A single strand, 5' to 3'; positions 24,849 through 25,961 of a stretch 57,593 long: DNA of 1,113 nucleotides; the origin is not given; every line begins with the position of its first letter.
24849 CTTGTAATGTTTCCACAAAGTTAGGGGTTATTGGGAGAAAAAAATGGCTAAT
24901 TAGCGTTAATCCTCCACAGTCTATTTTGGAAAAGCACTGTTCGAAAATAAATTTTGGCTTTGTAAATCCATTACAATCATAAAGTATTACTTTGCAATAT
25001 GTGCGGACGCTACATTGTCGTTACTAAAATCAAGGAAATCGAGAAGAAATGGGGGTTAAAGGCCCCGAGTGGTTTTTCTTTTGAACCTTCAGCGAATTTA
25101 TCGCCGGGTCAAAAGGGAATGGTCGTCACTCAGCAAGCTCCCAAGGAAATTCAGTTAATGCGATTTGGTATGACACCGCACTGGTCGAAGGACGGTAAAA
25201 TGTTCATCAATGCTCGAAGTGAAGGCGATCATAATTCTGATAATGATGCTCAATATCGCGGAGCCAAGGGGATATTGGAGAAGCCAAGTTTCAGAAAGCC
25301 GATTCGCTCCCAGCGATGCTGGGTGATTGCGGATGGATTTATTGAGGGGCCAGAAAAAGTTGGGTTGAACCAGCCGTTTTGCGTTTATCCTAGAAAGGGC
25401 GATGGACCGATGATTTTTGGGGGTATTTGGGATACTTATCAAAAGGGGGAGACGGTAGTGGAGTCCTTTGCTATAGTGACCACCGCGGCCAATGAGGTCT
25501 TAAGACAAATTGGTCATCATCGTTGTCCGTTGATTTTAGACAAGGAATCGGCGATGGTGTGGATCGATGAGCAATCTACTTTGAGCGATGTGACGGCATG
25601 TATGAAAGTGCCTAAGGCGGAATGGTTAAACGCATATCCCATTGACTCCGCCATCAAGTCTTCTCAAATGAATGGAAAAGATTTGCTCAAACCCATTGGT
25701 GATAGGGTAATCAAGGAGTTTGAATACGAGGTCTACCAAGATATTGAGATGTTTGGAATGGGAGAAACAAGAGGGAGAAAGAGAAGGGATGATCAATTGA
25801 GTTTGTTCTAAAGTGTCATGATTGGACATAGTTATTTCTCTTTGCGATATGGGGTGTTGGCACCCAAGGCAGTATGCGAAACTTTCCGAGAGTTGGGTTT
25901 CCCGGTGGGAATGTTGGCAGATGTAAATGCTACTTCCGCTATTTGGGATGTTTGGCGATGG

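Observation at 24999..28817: Two-gene SRAP (YedK/HMCES-like) + DnaE2-type polymerase operon with no ImuA/ImuB partner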

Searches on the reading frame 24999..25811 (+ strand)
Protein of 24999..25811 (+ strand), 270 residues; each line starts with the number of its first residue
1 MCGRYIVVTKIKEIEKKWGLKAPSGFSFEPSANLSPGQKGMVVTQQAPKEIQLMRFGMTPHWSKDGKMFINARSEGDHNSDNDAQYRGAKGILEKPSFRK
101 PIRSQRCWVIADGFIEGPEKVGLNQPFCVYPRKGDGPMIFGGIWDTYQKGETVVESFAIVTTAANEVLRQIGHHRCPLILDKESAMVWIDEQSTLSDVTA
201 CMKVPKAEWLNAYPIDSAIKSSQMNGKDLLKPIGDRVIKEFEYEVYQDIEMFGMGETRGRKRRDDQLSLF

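Call 5: search_protein_families(library=pfam, proteins=[window:24999-25811:+])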
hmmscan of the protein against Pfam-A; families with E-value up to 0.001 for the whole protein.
window:24999-25811:+ (270 aa): 1 family
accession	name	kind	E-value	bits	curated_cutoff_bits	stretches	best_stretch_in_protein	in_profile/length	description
PF02586.19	SRAP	-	6.9e-44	150.4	27.1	1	1-221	1-213/214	SOS response associated peptidase (SRAP)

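Call 6: search_protein_families(library=ncbifam, proteins=[window:24999-25811:+])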
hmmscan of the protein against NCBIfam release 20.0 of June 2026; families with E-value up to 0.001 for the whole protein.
window:24999-25811:+ (270 aa): 1 family
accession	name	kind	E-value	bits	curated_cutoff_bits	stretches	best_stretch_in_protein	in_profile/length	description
NF007413.0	PRK09951.1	subfamily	7.9e-13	48.3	349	1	32-233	36-222/222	hypothetical protein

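Call 29: find_homologous_proteins(query=window:24999-25808:+, max_evalue=1e-10)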
Query window:24999-25808:+ (270 aa): 2912 proteins with E <= 1e-10 among 4587 candidates; the best 120 are listed.
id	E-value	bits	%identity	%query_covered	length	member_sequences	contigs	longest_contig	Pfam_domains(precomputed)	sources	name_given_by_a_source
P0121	9.8e-184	627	100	100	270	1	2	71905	PF02586.20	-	-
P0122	3.3e-182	622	99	100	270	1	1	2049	PF02586.20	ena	-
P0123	2.2e-181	619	99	100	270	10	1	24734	PF02586.20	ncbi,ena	-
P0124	4.3e-181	618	98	100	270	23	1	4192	PF02586.20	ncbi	-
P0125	9.8e-172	587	92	100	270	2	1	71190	PF02586.20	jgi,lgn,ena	-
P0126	1.2e-145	502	76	100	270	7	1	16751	PF02586.20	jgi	jgi:putative SOS response-associated peptidase YedK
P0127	2.8e-143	494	76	100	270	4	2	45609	PF02586.20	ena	-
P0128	7.2e-122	424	66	100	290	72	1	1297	PF02586.20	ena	-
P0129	2.3e-121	422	66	100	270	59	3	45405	PF02586.20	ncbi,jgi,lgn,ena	jgi:putative SOS response-associated peptidase YedK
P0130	1.1e-115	404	63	100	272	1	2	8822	PF02586.20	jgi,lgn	jgi:putative SOS response-associated peptidase YedK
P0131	9.7e-106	371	59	99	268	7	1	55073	PF02586.20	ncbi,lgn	ncbi:MAG: SOS response-associated peptidase [Flavobacteriales bacterium]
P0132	1.4e-100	354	56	99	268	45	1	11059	PF02586.20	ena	-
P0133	5.1e-98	346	58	100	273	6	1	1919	PF02586.20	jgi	jgi:putative SOS response-associated peptidase YedK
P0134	2.7e-96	340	56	100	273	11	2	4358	PF02586.20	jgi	-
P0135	6.2e-96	339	56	100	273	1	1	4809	PF02586.20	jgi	jgi:putative SOS response-associated peptidase YedK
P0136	2.2e-95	337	53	99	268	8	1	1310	PF02586.20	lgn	-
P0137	8.2e-94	332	54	100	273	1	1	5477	PF02586.20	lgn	-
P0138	7.0e-93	329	55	97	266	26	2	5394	PF02586.20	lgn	-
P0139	2.5e-92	327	54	99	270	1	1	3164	PF02586.20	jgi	jgi:putative SOS response-associated peptidase YedK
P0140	1.2e-91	325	53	99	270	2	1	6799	PF02586.20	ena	-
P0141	1.7e-91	324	53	100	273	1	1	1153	PF02586.20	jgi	jgi:putative SOS response-associated peptidase YedK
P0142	1.1e-90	322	53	99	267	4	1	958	PF02586.20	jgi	jgi:putative SOS response-associated peptidase YedK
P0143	1.3e-90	321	53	99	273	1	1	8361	PF02586.20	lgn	-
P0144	2.2e-90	321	55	100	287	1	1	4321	PF02586.20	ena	-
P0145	8.9e-90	319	52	100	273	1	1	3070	PF02586.20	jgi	jgi:putative SOS response-associated peptidase YedK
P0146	1.5e-89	318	52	99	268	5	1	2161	PF02586.20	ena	-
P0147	2.4e-89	317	54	99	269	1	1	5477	PF02586.20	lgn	-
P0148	1.3e-88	315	53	100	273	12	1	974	PF02586.20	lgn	-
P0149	4.7e-88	313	51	98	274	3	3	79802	PF02586.20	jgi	jgi:putative SOS response-associated peptidase YedK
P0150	7.8e-88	312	52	99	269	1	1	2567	PF02586.20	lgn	-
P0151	1.3e-87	311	52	97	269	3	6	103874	PF02586.20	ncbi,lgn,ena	-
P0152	1.4e-87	311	50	99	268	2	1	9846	PF02586.20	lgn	-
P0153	2.8e-87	310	51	99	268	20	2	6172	PF02586.20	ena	-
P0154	3.5e-87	310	51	100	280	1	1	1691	PF02586.20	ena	-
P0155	1.5e-86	308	51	99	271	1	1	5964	PF02586.20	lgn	-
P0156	2.0e-86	308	50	98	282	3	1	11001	PF02586.20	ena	-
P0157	2.2e-86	307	52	99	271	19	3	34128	PF02586.20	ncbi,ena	-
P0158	3.5e-86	307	49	99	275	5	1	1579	PF02586.20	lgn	-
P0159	5.6e-86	306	50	97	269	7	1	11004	PF02586.20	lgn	-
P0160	6.3e-86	306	53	99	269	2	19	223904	PF02586.20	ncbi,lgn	-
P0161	1.2e-85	305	52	94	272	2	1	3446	PF02586.20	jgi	-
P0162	1.4e-85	305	50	99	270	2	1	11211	PF02586.20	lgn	-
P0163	1.7e-85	304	51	98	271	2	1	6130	PF02586.20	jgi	-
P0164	3.1e-85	304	49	100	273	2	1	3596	PF02586.20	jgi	jgi:putative SOS response-associated peptidase YedK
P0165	3.3e-85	304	52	94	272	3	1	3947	PF02586.20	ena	-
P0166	3.8e-85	303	53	94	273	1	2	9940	PF02586.20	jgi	jgi:putative SOS response-associated peptidase YedK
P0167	3.8e-85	303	52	98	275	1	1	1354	PF02586.20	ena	-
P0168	4.6e-85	303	50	99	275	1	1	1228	PF02586.20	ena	-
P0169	4.9e-85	303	49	99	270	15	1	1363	PF02586.20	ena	-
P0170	5.1e-85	303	50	99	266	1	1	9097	PF02586.20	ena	-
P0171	5.2e-85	303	53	99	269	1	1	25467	PF02586.20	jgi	jgi:putative SOS response-associated peptidase YedK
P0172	7.2e-85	302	51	99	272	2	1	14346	PF02586.20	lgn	-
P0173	7.8e-85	302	50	99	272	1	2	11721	PF02586.20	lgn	-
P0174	8.2e-85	302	51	100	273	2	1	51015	PF02586.20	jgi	jgi:putative SOS response-associated peptidase YedK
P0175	1.2e-84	302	52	98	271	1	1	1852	PF02586.20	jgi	-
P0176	1.3e-84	302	49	97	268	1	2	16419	PF02586.20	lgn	-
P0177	1.4e-84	301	50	100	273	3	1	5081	PF02586.20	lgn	-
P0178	1.5e-84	301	50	100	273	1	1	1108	PF02586.20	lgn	-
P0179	1.6e-84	301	51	97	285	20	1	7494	PF02586.20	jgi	-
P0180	2.1e-84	301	49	97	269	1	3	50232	PF02586.20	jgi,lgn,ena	-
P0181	2.1e-84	301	52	94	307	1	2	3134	PF02586.20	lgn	-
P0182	2.4e-84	301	50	100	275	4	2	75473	PF02586.20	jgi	jgi:putative SOS response-associated peptidase YedK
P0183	2.5e-84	301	49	100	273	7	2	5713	PF02586.20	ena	-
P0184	2.7e-84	301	49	100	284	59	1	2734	PF02586.20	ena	-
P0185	4.7e-84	300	51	99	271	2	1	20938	PF02586.20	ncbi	-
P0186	4.8e-84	300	50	99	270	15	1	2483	PF02586.20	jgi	-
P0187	5.6e-84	300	49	100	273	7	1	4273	PF02586.20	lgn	-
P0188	7.2e-84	299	48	100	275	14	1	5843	PF02586.20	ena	-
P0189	8.3e-84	299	50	99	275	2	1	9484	PF02586.20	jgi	jgi:putative SOS response-associated peptidase YedK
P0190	8.4e-84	299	48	97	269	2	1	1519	PF02586.20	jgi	jgi:putative SOS response-associated peptidase YedK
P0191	1.4e-83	298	49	100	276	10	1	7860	PF02586.20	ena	-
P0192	1.9e-83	298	49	100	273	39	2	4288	PF02586.20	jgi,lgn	jgi:putative SOS response-associated peptidase YedK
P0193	2.0e-83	298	51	97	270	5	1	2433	PF02586.20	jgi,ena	-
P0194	2.0e-83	298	51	99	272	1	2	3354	PF02586.20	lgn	-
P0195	3.7e-83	297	48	100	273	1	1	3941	PF02586.20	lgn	-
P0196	4.0e-83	297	51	94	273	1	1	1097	PF02586.20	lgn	-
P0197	4.1e-83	297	49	97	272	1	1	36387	PF02586.20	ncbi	ncbi:MAG: SOS response-associated peptidase [Cryomorphaceae bacterium]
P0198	4.3e-83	297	50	98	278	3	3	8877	PF02586.20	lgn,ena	-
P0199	4.7e-83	296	50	100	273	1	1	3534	PF02586.20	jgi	jgi:putative SOS response-associated peptidase YedK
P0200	5.6e-83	296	49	100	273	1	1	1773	PF02586.20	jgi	-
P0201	7.4e-83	296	48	99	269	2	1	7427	PF02586.20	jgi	-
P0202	7.8e-83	296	49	100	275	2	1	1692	PF02586.20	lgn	-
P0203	8.4e-83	296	50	99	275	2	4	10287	PF02586.20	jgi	jgi:putative SOS response-associated peptidase YedK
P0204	8.7e-83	296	52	94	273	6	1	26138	PF02586.20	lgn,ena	-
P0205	9.6e-83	295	51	94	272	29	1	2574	PF02586.20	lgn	-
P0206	1.1e-82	295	50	96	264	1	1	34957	PF02586.20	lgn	-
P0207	1.2e-82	295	48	100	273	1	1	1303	PF02586.20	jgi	jgi:putative SOS response-associated peptidase YedK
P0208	1.2e-82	295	51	100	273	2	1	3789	PF02586.20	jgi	-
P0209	1.3e-82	295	51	99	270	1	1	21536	PF02586.20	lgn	-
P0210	1.4e-82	295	49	99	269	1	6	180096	PF02586.20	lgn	-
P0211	1.5e-82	295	49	99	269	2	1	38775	PF02586.20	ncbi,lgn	-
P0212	1.9e-82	295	49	100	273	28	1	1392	PF02586.20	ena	-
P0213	2.2e-82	294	49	99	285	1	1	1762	PF02586.20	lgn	-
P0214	2.3e-82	294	51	100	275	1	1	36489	PF02586.20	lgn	-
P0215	2.5e-82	294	49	100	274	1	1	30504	PF02586.20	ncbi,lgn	ncbi:MAG: SOS response-associated peptidase [Salibacteraceae bacterium]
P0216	2.9e-82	294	49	100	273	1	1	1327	PF02586.20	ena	-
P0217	3.4e-82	294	51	94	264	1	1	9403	PF02586.20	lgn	-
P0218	3.5e-82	294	50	99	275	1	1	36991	PF02586.20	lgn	-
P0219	3.5e-82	294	48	100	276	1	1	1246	PF02586.20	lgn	-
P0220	4.3e-82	293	49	100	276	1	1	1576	PF02586.20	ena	-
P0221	4.4e-82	293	48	100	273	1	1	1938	PF02586.20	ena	-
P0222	5.8e-82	293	49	97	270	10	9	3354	PF02586.20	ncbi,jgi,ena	-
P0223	6.0e-82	293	48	100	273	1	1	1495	PF02586.20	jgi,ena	-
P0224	7.1e-82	293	49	97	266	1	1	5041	PF02586.20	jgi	-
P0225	7.7e-82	293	47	97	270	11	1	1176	PF02586.20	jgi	jgi:putative SOS response-associated peptidase YedK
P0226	8.5e-82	292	48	100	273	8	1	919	PF02586.20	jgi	jgi:putative SOS response-associated peptidase YedK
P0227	9.9e-82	292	48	100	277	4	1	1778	PF02586.20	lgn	-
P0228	1.0e-81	292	50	97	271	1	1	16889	PF02586.20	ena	-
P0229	1.2e-81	292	47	99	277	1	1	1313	PF02586.20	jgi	jgi:putative SOS response-associated peptidase YedK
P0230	1.3e-81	292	51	96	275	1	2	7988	PF02586.20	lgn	-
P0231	1.3e-81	292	49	99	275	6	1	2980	PF02586.20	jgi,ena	-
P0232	1.3e-81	292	50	99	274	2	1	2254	PF02586.20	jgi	jgi:putative SOS response-associated peptidase YedK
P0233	1.4e-81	292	49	100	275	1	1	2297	PF02586.20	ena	-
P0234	1.4e-81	292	48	100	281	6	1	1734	PF02586.20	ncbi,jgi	jgi:putative SOS response-associated peptidase YedK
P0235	1.5e-81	292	49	100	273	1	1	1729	PF02586.20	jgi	jgi:putative SOS response-associated peptidase YedK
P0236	1.9e-81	291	52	94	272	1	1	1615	PF02586.20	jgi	-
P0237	2.3e-81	291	49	100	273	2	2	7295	PF02586.20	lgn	-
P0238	2.3e-81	291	49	94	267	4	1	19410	PF02586.20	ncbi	-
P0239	2.4e-81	291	46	97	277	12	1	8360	PF02586.20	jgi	jgi:putative SOS response-associated peptidase YedK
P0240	3.0e-81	291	49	99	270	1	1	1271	PF02586.20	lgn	-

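Call 31: find_encoding_contigs(protein=P0174, flank=6000, max_places=2)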
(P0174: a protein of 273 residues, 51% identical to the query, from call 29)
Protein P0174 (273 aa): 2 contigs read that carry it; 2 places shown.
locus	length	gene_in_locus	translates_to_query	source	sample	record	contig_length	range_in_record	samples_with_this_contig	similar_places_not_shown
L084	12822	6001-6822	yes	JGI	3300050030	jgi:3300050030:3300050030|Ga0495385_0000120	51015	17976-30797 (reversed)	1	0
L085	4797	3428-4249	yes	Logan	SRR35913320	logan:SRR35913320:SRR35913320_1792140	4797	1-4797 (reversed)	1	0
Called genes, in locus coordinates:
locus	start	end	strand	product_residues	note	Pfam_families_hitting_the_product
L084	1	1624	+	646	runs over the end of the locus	PF02824:TGS, PF07973:tRNA_SAD, PF00587:tRNA-synt_2b, PF03129:HGTP_anticodon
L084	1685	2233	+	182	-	PF05198:IF3_N, PF00707:IF3_C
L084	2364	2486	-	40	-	-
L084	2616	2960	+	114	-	PF00453:Ribosomal_L20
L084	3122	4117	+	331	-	PF10604:Polyketide_cyc2 (weak), PF06445:GyrI-like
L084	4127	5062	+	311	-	PF04015:DUF362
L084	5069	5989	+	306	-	PF20244:DUF6599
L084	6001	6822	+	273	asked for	PF02586:SRAP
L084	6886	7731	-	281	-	PF01261:AP_endonuc_2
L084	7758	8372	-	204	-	PF01797:Y1_Tnp (weak)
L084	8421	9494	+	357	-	PF00581:Rhodanese, PF26341:AAA_SelU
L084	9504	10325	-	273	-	PF13292:DXP_synthase_N, PF00456:Transketolase_N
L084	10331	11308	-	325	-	PF11276:DUF3078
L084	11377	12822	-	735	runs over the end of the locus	PF07676:PD40 (faint), PF25174:Beta-prop_THOC3 (faint), PF26549:Tricorn_N, PF00930:DPPIV_N (faint), PF26550:Tricorn_2nd, PF26549:Tricorn_N (weak), PF00561:Abhydrolase_1, PF00326:Peptidase_S9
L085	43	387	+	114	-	PF00453:Ribosomal_L20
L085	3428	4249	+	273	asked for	PF02586:SRAP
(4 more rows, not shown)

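Call 32: find_encoding_contigs(protein=P0185, flank=6000, max_places=2)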
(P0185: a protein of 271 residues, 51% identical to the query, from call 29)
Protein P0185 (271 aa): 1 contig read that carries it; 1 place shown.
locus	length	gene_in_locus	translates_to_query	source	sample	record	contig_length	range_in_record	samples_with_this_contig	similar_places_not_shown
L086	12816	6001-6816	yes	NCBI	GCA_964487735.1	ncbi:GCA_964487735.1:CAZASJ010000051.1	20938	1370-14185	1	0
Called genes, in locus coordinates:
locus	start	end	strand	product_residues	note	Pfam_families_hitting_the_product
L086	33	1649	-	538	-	PF18962:Por_Secre_tail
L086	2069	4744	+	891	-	PF00092:VWA, PF13519:VWA_2, PF18911:PKD_4, PF00801:PKD, PF18911:PKD_4, PF00801:PKD, PF18911:PKD_4, PF00801:PKD, +2 more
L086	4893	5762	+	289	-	PF00106:adh_short, PF01370:Epimerase (weak), PF08659:KR, PF13561:adh_short_C2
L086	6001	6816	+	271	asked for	PF02586:SRAP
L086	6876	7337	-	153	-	PF05635:23S_rRNA_IVP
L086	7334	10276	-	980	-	PF02811:PHP, PF07733:DNA_pol3_alpha, PF17657:DNA_pol3_finger, PF14579:HHH_6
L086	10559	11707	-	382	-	PF00817:IMS, PF11799:IMS_C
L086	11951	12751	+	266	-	PF01381:HTH_3, PF12844:HTH_19 (weak), PF13560:HTH_31 (weak), PF00717:Peptidase_S24 (weak)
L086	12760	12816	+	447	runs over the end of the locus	PF00929:RNase_T, PF13482:RNase_H_2 (faint), PF21762:DEDDh_C (weak), PF01541:GIY-YIG (weak), PF27096:UvrC_M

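Call 33: find_encoding_contigs(protein=P0210, flank=6000, max_places=2)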
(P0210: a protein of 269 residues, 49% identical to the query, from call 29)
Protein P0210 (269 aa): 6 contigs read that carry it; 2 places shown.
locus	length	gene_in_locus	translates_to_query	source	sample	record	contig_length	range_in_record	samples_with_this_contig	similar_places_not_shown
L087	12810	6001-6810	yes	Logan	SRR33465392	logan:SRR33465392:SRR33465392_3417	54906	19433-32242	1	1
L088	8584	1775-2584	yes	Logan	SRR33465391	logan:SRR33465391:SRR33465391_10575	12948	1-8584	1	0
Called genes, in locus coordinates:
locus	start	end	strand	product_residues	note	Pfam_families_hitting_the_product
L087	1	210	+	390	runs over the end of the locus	PF00246:Peptidase_M14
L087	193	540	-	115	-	PF00436:SSB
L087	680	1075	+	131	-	-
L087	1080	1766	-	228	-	PF22468:ACT_9 (faint)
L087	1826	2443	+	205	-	PF03807:F420_oxidored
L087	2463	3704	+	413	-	PF00890:FAD_binding_2 (weak), PF01134:GIDA (faint), PF01266:DAO (faint), PF03486:HI0933_like, PF07992:Pyr_redox_2 (faint), PF13738:Pyr_redox_3 (faint), PF22780:HI0933_like_1st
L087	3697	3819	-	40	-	-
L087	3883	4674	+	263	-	PF01381:HTH_3, PF12844:HTH_19, PF13560:HTH_31 (weak), PF00717:Peptidase_S24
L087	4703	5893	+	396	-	PF00817:IMS, PF21999:IMS_HHH_1 (weak), PF11799:IMS_C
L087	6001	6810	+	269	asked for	PF02586:SRAP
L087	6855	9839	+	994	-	PF02811:PHP, PF07733:DNA_pol3_alpha, PF17657:DNA_pol3_finger, PF14579:HHH_6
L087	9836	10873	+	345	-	PF04055:Radical_SAM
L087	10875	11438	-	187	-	-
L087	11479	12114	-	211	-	-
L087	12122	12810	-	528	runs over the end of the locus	PF00005:ABC_tran, PF02463:SMC_N (faint), PF13304:AAA_21 (faint), PF12848:ABC_tran_Xtn, PF00005:ABC_tran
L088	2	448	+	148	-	?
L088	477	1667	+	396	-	PF00817:IMS, PF21999:IMS_HHH_1 (weak), PF11799:IMS_C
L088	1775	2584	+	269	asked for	PF02586:SRAP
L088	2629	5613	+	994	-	PF02811:PHP, PF07733:DNA_pol3_alpha, PF17657:DNA_pol3_finger, PF14579:HHH_6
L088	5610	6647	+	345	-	PF04055:Radical_SAM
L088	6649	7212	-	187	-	-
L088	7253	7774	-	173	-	-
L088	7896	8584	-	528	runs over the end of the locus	PF00005:ABC_tran, PF02463:SMC_N (faint), PF13304:AAA_21 (faint), PF12848:ABC_tran_Xtn, PF00005:ABC_tran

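Call 34: find_encoding_contigs(protein=P0151, flank=6000, max_places=2)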
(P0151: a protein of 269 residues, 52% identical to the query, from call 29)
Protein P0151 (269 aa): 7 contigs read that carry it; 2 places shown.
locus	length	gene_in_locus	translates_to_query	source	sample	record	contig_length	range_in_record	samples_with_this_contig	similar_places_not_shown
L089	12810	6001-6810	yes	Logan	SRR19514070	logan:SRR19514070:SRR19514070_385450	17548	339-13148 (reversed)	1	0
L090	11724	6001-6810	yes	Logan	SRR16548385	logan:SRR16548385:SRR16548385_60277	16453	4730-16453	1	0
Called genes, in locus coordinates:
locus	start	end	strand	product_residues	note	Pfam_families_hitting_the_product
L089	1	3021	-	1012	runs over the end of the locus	PF00005:ABC_tran, PF01061:ABC2_membrane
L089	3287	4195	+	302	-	PF13385:Laminin_G_3, PF02973:Sialidase (weak)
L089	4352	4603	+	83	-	-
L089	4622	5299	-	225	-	PF08713:DNA_alkylation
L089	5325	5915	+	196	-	PF20221:DUF6580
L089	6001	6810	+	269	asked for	PF02586:SRAP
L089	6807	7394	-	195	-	-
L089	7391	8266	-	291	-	PF02678:Pirin, PF05726:Pirin_C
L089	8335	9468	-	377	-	PF00202:Aminotran_3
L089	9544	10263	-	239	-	PF08501:Shikimate_dh_N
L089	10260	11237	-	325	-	PF04018:VCA0040-like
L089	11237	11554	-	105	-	PF00581:Rhodanese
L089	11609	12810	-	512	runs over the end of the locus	?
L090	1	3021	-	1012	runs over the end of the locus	PF00005:ABC_tran, PF01061:ABC2_membrane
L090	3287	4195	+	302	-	PF13385:Laminin_G_3, PF02973:Sialidase (weak)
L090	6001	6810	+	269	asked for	PF02586:SRAP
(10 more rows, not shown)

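Call 36: search_solved_structures(query=window:24999-25808:+, max_evalue=0.001, show_alignments=2)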
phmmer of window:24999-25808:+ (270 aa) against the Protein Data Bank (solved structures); distinct sequences matched with E-value up to 0.001: 10.
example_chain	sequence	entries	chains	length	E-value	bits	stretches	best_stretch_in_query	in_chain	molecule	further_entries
2f20_A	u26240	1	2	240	4.3e-14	55.5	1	49-219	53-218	conserved hypothetical protein, with conserved domain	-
6oe7_A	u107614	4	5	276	1.4e-11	47.3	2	140-236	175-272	Embryonic stem cell-specific 5-hydroxymethylcytosine-binding protein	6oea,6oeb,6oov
5ko9_A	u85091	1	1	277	1.4e-11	47.3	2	140-236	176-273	Embryonic stem cell-specific 5-hydroxymethylcytosine-binding protein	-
6kcq_B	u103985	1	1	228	2.8e-11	46.2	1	103-234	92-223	SOS response-associated protein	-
6kbs_B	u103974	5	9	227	3e-11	46.1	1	103-234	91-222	SOS response-associated protein | SOS response-associated peptidase YedK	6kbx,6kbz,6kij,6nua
8d2m_A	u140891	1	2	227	3.1e-11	46.1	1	103-234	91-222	Abasic site processing protein YedK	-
6nuh_A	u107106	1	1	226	3.4e-11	46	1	103-233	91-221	SOS response-associated peptidase YedK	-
2icu_A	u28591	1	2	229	7.1e-11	44.9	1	103-233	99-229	Hypothetical protein yedK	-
6kbu_B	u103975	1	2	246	9.9e-11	44.4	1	103-233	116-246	SOS response-associated protein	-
2bdv_A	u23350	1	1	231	6.1e-05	25.4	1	105-233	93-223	phage-related conserved hypothetical protein, BB2244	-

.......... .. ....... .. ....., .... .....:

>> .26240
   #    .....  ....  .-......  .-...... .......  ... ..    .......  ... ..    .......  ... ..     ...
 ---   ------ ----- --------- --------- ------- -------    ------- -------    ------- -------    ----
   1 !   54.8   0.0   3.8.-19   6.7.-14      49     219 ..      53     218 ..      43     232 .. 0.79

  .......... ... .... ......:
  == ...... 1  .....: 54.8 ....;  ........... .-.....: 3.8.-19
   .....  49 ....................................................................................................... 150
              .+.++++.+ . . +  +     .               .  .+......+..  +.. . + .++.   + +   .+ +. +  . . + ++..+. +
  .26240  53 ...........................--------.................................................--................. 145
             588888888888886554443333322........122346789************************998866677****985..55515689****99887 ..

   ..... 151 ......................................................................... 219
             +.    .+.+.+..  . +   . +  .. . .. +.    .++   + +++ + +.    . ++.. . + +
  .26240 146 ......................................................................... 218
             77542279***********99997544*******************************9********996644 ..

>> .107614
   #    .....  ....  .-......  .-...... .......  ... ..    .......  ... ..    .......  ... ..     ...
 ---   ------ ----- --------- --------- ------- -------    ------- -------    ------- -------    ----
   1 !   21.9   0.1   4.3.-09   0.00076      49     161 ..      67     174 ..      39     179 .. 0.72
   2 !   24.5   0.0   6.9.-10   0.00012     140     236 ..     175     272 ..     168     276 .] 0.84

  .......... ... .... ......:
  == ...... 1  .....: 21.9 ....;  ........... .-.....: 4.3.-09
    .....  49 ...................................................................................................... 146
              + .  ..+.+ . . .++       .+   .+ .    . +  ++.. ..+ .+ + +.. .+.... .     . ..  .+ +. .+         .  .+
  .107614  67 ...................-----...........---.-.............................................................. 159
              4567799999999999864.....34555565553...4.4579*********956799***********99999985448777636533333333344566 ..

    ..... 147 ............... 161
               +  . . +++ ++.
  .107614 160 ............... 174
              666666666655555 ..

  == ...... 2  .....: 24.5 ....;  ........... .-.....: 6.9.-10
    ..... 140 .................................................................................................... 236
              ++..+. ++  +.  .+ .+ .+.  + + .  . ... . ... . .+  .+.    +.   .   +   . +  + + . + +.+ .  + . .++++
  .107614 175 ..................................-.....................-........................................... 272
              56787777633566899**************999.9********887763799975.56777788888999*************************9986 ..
